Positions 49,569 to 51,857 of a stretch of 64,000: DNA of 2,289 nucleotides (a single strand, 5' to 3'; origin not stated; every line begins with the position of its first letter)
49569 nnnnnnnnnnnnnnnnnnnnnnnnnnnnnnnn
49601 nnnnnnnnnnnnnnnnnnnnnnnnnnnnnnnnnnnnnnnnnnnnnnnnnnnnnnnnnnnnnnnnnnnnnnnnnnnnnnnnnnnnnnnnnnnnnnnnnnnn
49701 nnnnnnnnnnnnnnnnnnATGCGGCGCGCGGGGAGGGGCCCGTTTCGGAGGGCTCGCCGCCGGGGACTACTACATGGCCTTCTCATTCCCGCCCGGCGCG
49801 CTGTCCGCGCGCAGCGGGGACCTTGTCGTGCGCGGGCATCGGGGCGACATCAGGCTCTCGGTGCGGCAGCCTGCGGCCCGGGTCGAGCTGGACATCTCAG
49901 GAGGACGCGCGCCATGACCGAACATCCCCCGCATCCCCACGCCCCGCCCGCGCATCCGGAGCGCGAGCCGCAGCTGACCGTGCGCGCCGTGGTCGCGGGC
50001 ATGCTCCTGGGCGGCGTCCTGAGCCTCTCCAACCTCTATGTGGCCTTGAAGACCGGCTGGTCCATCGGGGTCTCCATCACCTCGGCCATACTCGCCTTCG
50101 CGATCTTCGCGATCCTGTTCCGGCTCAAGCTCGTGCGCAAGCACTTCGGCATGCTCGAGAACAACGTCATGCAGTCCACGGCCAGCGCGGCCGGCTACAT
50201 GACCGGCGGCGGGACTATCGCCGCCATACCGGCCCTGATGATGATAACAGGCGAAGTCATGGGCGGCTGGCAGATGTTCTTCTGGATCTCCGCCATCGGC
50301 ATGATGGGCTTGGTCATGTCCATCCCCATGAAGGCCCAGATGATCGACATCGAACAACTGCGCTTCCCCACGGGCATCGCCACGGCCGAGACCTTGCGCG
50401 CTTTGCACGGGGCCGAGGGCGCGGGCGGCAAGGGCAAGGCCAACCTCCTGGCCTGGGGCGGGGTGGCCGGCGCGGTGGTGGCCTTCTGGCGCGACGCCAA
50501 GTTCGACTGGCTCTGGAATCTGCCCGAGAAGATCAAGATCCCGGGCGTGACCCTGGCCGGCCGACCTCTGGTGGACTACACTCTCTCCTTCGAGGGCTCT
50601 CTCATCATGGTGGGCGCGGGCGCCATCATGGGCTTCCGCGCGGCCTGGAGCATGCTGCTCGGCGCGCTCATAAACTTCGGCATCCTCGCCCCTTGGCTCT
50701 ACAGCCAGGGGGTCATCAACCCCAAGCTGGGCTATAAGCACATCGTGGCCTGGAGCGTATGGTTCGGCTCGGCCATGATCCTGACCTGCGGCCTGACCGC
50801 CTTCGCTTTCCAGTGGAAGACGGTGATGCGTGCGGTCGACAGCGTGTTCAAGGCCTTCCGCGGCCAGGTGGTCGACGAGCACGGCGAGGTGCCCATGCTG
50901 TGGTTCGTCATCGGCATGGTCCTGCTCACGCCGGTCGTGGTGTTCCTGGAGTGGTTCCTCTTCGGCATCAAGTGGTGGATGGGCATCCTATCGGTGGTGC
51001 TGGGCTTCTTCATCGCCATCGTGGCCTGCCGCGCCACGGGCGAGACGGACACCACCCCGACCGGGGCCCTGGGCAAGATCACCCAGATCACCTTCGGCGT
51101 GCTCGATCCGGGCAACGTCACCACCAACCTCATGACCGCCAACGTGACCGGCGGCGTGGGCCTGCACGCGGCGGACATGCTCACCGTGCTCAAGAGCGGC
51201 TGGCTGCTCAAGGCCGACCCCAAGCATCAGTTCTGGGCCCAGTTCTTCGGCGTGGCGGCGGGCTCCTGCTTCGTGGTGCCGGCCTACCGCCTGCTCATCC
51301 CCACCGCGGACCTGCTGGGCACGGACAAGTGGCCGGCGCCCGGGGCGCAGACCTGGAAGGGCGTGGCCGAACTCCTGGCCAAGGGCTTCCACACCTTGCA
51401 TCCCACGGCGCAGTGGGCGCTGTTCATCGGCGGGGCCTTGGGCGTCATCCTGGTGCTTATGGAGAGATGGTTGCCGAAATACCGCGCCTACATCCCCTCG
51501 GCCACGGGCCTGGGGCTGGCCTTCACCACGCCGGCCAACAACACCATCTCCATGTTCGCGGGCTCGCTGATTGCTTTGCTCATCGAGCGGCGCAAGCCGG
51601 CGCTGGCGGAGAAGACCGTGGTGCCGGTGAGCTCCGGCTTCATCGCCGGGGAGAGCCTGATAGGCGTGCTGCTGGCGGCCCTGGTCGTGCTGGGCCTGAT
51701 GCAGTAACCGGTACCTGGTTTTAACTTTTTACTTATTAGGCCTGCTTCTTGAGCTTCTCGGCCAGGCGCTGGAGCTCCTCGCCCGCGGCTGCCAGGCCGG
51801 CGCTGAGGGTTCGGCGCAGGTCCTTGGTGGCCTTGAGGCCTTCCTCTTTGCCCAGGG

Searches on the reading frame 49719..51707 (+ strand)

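Call 87: search_protein_families(library=pfam, proteins=[window:49719-51707:+], max_evalue=0.0001)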
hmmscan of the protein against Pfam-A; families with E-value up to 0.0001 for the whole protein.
window:49719-51707:+ (662 aa): 1 family
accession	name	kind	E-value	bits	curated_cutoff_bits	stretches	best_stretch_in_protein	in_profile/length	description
PF03169.20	OPT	-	1.3e-100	338.4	25.8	1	85-656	1-623/623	OPT oligopeptide transporter protein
